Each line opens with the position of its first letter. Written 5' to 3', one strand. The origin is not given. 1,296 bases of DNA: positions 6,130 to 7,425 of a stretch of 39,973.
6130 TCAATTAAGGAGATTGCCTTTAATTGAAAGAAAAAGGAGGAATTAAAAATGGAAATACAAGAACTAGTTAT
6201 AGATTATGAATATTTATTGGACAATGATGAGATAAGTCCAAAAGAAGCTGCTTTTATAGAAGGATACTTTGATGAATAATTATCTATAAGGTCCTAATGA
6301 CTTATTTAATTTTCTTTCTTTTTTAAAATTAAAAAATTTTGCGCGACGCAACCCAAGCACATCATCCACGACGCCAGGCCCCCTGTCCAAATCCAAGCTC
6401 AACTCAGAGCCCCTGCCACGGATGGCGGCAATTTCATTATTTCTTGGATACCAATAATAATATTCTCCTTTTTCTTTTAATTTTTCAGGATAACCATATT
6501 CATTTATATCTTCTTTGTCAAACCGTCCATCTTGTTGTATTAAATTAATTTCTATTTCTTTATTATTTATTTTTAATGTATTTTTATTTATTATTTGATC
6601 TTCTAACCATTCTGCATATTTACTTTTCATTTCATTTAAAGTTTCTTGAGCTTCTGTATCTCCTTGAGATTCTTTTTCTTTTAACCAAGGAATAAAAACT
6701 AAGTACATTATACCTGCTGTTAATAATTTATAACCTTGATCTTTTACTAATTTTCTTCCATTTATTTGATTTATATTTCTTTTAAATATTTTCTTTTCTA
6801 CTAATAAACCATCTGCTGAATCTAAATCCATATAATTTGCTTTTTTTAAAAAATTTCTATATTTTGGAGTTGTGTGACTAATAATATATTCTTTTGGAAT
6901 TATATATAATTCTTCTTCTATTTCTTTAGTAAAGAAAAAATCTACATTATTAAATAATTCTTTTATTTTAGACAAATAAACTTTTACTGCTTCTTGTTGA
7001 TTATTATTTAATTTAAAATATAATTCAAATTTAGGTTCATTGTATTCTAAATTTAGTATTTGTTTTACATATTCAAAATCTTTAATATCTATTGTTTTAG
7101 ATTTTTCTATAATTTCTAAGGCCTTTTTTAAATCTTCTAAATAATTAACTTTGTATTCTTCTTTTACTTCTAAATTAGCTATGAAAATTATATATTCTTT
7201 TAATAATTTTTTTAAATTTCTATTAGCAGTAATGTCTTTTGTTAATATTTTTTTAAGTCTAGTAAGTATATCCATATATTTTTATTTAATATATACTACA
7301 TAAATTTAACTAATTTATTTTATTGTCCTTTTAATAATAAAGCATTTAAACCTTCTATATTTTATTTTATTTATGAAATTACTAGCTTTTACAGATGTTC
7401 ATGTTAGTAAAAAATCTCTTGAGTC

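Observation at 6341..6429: Abrupt GC-rich, adenine-poor NNC-codon island at the C-terminus of a lectin-fold protein: candidate DGR variable region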

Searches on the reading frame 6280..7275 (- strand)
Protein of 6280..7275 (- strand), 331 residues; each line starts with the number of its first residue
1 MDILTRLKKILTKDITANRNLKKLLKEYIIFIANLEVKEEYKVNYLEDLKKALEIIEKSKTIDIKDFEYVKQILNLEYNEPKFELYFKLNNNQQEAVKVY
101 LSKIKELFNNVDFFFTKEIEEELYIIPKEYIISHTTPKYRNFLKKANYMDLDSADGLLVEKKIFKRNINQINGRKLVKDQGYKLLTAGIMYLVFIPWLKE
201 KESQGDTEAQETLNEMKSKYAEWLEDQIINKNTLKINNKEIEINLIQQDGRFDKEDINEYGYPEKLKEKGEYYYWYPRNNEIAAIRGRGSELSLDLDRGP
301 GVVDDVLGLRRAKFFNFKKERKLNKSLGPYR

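Call 13: search_protein_families(library=pfam, proteins=[window:6280-7275:-], max_evalue=10)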
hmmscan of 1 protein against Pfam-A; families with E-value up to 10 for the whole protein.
window:6280-7275:- (331 aa): 4 families
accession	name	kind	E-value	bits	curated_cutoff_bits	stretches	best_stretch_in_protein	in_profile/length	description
PF07696.17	7TMR-DISMED2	-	0.08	13.3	22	1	43-118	4-79/136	7TMR-DISM extracellular 2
PF14957.11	BORG_CEP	-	0.1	14.1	25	1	240-308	70-123/128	Cdc42 effector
PF16530.11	IHHNV_capsid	-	0.18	11.3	25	1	174-244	102-171/323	Infectious hypodermal and haematopoietic necrosis virus, capsid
PF13102.12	Phage_int_SAM_5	-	0.75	10.6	22.3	0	82-109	53-80/98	Phage integrase SAM-like domain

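Call 14: find_homologous_proteins(query=window:6283-7275:-, max_evalue=0.01)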
Query window:6283-7275:- (331 aa): 11 proteins with E <= 0.01 among 5606 candidates.
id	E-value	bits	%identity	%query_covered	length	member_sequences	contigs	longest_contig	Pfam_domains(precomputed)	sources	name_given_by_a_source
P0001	3.8e-209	712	100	100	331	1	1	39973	-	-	-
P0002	2.2e-96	341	57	95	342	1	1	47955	-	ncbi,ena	-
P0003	1.7e-92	328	59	83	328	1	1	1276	-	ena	-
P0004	4.0e-89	317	71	65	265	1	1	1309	-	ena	-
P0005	2.2e-85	305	73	60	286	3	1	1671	-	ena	-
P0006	2.9e-68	249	58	59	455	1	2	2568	-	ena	-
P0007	2.3e-52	196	47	58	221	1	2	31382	-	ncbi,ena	-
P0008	4.8e-51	192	49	60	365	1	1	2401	-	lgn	-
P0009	3.2e-45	173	44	60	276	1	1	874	-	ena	-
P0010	3.2e-43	166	46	53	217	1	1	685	-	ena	-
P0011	5.6e-43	166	45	59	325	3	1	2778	-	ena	-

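Call 19: find_encoding_contigs(protein=P0002, flank=10000, max_places=3)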
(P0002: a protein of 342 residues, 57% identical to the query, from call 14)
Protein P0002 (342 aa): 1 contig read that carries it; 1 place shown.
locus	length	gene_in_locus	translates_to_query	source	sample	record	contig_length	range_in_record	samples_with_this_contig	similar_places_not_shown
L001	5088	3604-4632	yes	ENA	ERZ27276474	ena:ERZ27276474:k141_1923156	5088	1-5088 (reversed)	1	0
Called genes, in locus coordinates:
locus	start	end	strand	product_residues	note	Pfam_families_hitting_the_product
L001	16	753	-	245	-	-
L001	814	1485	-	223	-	PF01963:TraB_PrgY_gumN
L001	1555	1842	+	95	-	PF05239:PRC (weak)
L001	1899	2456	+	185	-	-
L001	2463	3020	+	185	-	-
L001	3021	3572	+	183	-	-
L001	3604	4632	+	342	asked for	-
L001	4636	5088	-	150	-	?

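Call 20: find_encoding_contigs(protein=P0007, flank=10000, max_places=3)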
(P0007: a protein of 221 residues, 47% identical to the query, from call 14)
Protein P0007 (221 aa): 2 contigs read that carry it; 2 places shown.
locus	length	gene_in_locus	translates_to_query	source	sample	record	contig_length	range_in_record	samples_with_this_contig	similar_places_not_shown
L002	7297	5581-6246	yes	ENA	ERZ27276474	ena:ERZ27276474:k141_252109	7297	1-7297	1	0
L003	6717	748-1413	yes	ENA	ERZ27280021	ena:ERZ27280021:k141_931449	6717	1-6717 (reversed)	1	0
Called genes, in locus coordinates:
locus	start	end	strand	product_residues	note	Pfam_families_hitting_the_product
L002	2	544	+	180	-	?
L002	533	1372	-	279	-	PF06550:SPP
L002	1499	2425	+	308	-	PF00005:ABC_tran, PF13304:AAA_21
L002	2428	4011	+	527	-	PF12698:ABC2_membrane_3, PF01061:ABC2_membrane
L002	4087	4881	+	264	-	PF01978:TrmB, PF11495:TrmB_EBD_N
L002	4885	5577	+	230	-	-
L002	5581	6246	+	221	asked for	-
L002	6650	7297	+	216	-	?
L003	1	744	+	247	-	?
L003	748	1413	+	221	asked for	-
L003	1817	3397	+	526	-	PF01409:tRNA-synt_2d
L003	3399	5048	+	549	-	PF18262:PhetRS_B1 (weak), PF03484:B5, PF01409:tRNA-synt_2d (faint), PF17759:tRNA_synthFbeta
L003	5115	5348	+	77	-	PF26688:RHH_12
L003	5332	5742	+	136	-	PF01850:PIN (weak), PF10130:PIN_2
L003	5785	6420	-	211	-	-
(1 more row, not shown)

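Call 25: find_related_loci(query=A1, collection=metagenome_contigs, flank=10000)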
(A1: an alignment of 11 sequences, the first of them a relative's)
Query A1 (331 aa) in metagenome_contigs; peptide patterns used: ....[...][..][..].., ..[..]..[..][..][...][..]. (x = any residue, [..] = any of these).
137 stretches matched a pattern; 23 encode a relative of the query (tblastn E <= 1e-3); 23 distinct loci.
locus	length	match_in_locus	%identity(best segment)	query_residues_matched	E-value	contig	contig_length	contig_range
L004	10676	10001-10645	49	123-313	9e-59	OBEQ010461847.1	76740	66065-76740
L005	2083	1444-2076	43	122-314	6e-56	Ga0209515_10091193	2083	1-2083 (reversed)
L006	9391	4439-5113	44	119-316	8e-53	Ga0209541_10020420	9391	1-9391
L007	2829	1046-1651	46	139-315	9e-49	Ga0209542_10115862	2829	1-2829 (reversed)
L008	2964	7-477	48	167-323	8e-46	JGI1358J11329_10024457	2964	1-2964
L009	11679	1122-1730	44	139-316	8e-46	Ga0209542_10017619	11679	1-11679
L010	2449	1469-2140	38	116-315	1e-45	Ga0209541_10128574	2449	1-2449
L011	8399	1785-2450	41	120-316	3e-45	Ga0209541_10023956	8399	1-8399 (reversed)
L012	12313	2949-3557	44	139-315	8e-45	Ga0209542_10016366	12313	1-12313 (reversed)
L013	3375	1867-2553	39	115-315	1e-42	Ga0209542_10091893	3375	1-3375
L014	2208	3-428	50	174-315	9e-43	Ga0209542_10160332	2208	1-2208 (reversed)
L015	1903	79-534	49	167-315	1e-41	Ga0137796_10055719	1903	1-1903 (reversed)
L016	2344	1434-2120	39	115-315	6e-41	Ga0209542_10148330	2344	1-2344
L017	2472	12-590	42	150-315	5e-40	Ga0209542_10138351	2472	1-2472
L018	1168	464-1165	37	117-315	1e-41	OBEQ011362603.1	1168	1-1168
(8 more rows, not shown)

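Call 33: search_protein_families(library=pfam, proteins=[L008:468-1550:+, L008:34-522:+, L008:1777-2370:+, L008:2351-2857:+], max_evalue=0.01)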
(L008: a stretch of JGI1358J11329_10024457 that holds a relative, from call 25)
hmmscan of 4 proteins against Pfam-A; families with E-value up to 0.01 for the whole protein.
L008:468-1550:+ (360 aa): 1 family
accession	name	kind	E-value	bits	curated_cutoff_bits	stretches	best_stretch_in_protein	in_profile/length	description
PF00078.32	RVT_1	-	6.3e-22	78.7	29.6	1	71-286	8-205/205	Reverse transcriptase (RNA-dependent DNA polymerase)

L008:34-522:+ (162 aa): 0 families

L008:1777-2370:+ (197 aa): 3 families
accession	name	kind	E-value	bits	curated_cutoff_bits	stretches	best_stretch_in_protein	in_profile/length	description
PF22014.2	DUF6932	-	2.1e-06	28.6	27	1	62-149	13-95/142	Family of unknown function (DUF6932)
PF01909.29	NTP_transf_2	-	3.4e-05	24.6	21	1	95-149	5-67/93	Nucleotidyltransferase domain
PF18765.7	Polbeta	-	4.8e-05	23.9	26.9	1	96-151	5-67/93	Polymerase beta, Nucleotidyltransferase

L008:2351-2857:+ (168 aa): 1 family
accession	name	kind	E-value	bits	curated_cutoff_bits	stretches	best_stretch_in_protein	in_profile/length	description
PF05168.19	HEPN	-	0.00095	19.8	22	1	38-159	1-111/117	HEPN domain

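Call 35: find_encoding_contigs(protein=P0001, flank=1000, max_places=3)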
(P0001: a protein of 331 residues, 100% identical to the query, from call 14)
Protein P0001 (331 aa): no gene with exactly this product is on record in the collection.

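Call 40: find_related_loci(query=A2, collection=genome_contigs, flank=10000)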
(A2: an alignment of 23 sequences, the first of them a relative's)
Query A2 (331 aa) in genome_contigs; peptide patterns used: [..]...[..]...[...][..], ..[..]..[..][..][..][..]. (x = any residue, [..] = any of these).
72 stretches matched a pattern; 8 encode a relative of the query (tblastn E <= 1e-3); 8 distinct loci.
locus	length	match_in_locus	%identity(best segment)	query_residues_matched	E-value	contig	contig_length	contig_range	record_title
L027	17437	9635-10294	44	123-315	7e-52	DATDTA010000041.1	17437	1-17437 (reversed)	MAG TPA_asm: Candidatus Nanoarchaeia archaeon isolate SMAG_U8017 k141_861268, whole genome shotgun sequence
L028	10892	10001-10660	42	120-315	5e-49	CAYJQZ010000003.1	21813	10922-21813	MAG TPA_asm: Candidatus Woesearchaeota archaeon isolate ERP125453_co1_329 genome assembly, contig: NODE_2265_length_2181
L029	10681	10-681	41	119-316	3e-48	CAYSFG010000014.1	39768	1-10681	MAG TPA_asm: Candidatus Woesearchaeota archaeon isolate binchicken_co203_433 genome assembly, contig: k141_2004654, whol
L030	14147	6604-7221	43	119-300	3e-47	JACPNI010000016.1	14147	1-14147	MAG: Candidatus Woesearchaeota archaeon isolate NC_groundwater_571_Ag_S-0.1um_33_7 S35_SO-1_scaffold_101644, whole genom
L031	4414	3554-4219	41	118-314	1e-46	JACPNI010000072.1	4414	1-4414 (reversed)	MAG: Candidatus Woesearchaeota archaeon isolate NC_groundwater_571_Ag_S-0.1um_33_7 S35_SO-1_scaffold_266944, whole genom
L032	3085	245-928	38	119-327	5e-44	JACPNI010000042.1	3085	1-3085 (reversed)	MAG: Candidatus Woesearchaeota archaeon isolate NC_groundwater_571_Ag_S-0.1um_33_7 S35_SO-1_scaffold_73000, whole genome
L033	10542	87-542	51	168-316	3e-41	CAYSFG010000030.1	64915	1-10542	MAG TPA_asm: Candidatus Woesearchaeota archaeon isolate binchicken_co203_433 genome assembly, contig: k141_4281616, whol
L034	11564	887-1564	26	122-320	2e-11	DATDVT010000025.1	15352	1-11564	MAG TPA_asm: Candidatus Nanoarchaeia archaeon isolate SMAG_U8091 k141_700217, whole genome shotgun sequence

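Call 42: find_related_loci(query=A2, collection=viral_contigs, flank=10000)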
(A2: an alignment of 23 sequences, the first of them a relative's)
Query A2 (331 aa) in viral_contigs; peptide patterns used: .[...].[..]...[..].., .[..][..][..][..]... (x = any residue, [..] = any of these).
78 stretches matched a pattern, but none encodes a relative of the query by tblastn (E <= 1e-3).

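Call 43: find_related_loci(query=L008:468-1547:+, collection=viral_contigs, flank=6000)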
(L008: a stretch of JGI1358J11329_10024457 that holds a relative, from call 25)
Query L008:468-1547:+ (360 aa) in viral_contigs; peptide patterns used: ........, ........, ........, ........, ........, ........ (x = any residue, [..] = any of these).
30 stretches matched a pattern; 11 encode a relative of the query (tblastn E <= 1e-3); 11 distinct loci.
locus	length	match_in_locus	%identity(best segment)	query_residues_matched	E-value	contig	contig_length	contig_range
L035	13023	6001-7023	39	11-345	1e-74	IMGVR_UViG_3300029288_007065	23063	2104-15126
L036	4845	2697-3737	37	10-346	2e-70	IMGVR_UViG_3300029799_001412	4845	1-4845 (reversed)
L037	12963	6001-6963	36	1-339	1e-64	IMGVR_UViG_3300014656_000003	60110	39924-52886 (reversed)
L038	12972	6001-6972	36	1-345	6e-61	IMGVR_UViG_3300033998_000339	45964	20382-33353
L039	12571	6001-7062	34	1-349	3e-55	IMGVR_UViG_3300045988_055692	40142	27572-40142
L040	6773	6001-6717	39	9-234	9e-53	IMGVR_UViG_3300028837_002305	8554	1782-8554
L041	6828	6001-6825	38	8-270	2e-50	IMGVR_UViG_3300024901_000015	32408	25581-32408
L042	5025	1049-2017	35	5-322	3e-50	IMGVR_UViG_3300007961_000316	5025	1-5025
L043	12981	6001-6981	37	1-322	1e-56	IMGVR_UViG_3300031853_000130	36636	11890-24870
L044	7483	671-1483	30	15-300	2e-32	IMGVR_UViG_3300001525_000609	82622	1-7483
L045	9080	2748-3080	50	194-309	5e-31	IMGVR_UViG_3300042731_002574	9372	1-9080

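Call 44: search_protein_families(library=ncbifam, proteins=[L008:468-1550:+, window:6283-7275:-], max_evalue=0.01)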
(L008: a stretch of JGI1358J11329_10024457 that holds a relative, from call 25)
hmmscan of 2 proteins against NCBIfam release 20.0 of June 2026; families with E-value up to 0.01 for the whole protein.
L008:468-1550:+ (360 aa): 7 families
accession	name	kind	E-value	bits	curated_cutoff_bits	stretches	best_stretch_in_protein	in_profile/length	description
TIGR04416.1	group_II_RT_mat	equivalog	3.6e-45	154.6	300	1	16-302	3-292/353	group II intron reverse transcriptase/maturase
NF041747.1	Drt3a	equivalog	4.8e-24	85.4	200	1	142-278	108-243/412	antiviral reverse transcriptase Drt3a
NF038233.2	retron_St85_RT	exception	6.8e-18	64.9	235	1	145-335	88-275/289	retron St85 family RNA-directed DNA polymerase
TIGR04499.1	abortive_AbiA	subfamily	3.3e-12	45.9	250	1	144-259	144-271/615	AbiA family abortive infection protein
NF041746.1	Drt2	equivalog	1.6e-11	44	390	1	188-305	214-340/416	antiviral reverse transcriptase Drt2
NF041749.1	Drt4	equivalog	1.3e-08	34.3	450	1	86-279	79-273/489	antiviral reverse transcriptase Drt4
NF041748.1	Drt3b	equivalog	0.00067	18.4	350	1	194-273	228-315/647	antiviral reverse transcriptase Drt3b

window:6283-7275:- (331 aa): 0 families

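Call 45: search_solved_structures(query=L008:468-1547:+, max_evalue=0.001)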
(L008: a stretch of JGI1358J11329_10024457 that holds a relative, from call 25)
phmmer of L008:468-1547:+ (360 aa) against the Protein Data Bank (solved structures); distinct sequences matched with E-value up to 0.001: 12.
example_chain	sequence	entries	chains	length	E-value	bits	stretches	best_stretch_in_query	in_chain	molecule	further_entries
8ub7_A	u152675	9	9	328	3.6e-43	151.4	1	3-305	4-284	Reverse transcriptase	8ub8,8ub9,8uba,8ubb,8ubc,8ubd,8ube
6ar1_A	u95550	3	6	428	2.3e-21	79.7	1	44-332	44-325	GsI-IIC RT | Trt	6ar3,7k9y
5g2x_C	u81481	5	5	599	7.4e-21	78.1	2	37-227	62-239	GROUP II INTRON-ENCODED PROTEIN LTRA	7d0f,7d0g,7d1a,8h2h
5hhj_A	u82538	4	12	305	2.1e-20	76.6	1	6-296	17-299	Retron-type reverse transcriptase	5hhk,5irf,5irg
7uim_D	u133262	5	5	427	2.5e-20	76.4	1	5-346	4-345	Group II intron reverse transcriptase/maturase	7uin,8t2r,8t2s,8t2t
5hhl_A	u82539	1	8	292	7.8e-20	74.7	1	5-292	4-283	Retron-type reverse transcriptase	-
6me0_C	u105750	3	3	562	1.9e-19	73.4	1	32-302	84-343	Maturase reverse transcriptase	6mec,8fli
7kft_D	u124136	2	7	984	1.6e-11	47.4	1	50-292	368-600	Cas6-RT-Cas1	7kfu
8bgj_A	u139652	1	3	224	3.7e-10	42.9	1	147-283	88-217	RNA-directed DNA polymerase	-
9z6y_A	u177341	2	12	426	2.7e-06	30.2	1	150-261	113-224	Drt3a reverse transcriptase protein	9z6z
22et_A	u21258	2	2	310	0.00039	23.1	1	129-333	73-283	Retron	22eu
9e8z_H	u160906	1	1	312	0.00043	23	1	131-305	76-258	Retron Ec83 reverse transcriptase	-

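Call 52: find_homologous_proteins(query=L008:468-1547:+, max_evalue=1e-40)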
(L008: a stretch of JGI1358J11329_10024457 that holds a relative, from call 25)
Query L008:468-1547:+ (360 aa): 6978 proteins with E <= 1e-40 among 8000 candidates; the best 120 are listed.
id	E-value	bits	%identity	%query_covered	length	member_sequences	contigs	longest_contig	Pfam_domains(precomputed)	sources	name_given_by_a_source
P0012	1.7e-231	785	100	100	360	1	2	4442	PF00078.33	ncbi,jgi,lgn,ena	-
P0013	9.9e-152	523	69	98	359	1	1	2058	PF00078.33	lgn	-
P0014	2.8e-144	499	64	99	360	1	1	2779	PF00078.33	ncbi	-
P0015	4.0e-143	495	62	98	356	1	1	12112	PF00078.33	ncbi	-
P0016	1.9e-139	483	68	89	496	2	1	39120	PF00078.33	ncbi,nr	ncbi:MAG TPA: reverse transcriptase domain-containing protein [Candidatus Nanoarchaeia archaeon]|nr:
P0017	3.8e-139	482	66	93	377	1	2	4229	PF00078.33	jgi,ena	-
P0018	2.7e-137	476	60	99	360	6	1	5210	PF00078.33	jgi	-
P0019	3.7e-123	429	56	96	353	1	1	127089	PF00078.33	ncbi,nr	ncbi:MAG: hypothetical protein HYW25_01125 [Candidatus Aenigmarchaeota archaeon]|nr:hypothetical pro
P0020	1.0e-119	418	55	96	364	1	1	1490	PF00078.33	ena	-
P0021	1.6e-119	417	58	97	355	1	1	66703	PF00078.33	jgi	-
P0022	4.3e-119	416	56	98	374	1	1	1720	PF00078.33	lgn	-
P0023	5.0e-119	416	56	95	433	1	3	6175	PF00078.33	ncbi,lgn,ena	ncbi:MAG: reverse transcriptase domain-containing protein [Candidatus Aenigmatarchaeota archaeon]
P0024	5.7e-119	416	56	96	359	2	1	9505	PF00078.33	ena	-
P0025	5.7e-118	412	55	98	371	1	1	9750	PF00078.33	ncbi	-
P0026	6.1e-118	412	57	93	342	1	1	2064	PF00078.33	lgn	-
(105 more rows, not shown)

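Call 53: find_encoding_contigs(protein=P0016, flank=10000, max_places=2)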
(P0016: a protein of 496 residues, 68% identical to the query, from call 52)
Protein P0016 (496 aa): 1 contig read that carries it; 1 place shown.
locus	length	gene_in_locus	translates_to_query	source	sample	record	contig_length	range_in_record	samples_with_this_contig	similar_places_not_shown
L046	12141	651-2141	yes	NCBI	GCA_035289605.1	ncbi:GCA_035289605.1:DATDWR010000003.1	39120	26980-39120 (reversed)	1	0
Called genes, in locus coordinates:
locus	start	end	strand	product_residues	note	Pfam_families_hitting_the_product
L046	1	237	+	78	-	?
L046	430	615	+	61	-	-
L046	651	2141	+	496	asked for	PF00078:RVT_1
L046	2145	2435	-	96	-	PF01883:FeS_assembly_P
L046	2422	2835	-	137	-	PF01592:NifU_N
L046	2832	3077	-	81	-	-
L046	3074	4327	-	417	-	PF00266:Aminotran_5, PF01041:DegT_DnrJ_EryC1 (weak)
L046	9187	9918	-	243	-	PF02463:SMC_N (weak), PF00005:ABC_tran, PF13304:AAA_21 (faint)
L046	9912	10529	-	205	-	PF00961:LAGLIDADG_1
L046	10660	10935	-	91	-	-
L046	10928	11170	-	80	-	PF10884:DUF2683 (weak)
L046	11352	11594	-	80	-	-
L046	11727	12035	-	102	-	PF03683:UPF0175 (weak)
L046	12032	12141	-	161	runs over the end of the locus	PF11848:DUF3368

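Call 54: find_encoding_contigs(protein=P0015, flank=10000, max_places=2)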
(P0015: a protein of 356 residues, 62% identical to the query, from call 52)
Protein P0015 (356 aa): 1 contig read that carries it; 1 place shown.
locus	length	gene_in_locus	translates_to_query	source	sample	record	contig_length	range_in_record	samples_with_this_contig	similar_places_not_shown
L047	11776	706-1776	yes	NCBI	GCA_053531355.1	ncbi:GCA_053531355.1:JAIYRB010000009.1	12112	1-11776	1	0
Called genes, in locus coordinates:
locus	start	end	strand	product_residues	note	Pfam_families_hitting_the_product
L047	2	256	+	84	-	?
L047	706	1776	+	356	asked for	PF00078:RVT_1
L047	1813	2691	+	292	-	PF02355:SecD_SecF_C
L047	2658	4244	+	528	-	PF02355:SecD_SecF_C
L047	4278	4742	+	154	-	PF00293:NUDIX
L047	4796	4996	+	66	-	-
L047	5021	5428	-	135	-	-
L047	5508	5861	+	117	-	PF08228:RNase_P_pop3 (weak), PF01248:Ribosomal_L7Ae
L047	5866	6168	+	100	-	PF01200:Ribosomal_S28e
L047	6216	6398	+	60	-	PF01246:Ribosomal_L24e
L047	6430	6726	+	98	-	-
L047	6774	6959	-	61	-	-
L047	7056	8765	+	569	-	PF00009:GTP_EFTU, PF01926:MMR_HSR1, PF03029:ATP_bind_1, PF22042:EF-G_D2 (faint), PF03144:GTP_EFTU_D2 (weak), PF11987:IF-2, PF14578:GTP_EFTU_D4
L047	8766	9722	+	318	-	PF00149:Metallophos, PF14582:Metallophos_3 (faint)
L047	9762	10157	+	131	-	PF01092:Ribosomal_S6e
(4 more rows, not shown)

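Call 55: find_encoding_contigs(protein=P0012, flank=10000, max_places=3)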
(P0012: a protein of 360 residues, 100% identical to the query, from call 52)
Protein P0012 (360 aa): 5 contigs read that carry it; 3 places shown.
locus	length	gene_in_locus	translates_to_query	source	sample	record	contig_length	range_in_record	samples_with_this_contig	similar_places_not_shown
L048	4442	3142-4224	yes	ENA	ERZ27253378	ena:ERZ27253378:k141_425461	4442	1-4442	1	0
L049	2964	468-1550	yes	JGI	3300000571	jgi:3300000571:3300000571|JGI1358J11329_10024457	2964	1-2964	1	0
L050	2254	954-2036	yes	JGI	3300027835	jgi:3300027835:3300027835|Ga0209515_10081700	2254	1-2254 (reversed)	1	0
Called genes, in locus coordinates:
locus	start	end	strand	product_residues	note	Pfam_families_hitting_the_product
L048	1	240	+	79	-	?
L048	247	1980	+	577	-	-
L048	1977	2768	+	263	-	-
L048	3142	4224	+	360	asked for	PF00078:RVT_1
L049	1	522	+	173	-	?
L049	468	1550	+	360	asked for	PF00078:RVT_1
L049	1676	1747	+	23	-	-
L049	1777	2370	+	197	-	PF22014:DUF6932 (weak)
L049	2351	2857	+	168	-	-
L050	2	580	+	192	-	?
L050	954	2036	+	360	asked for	PF00078:RVT_1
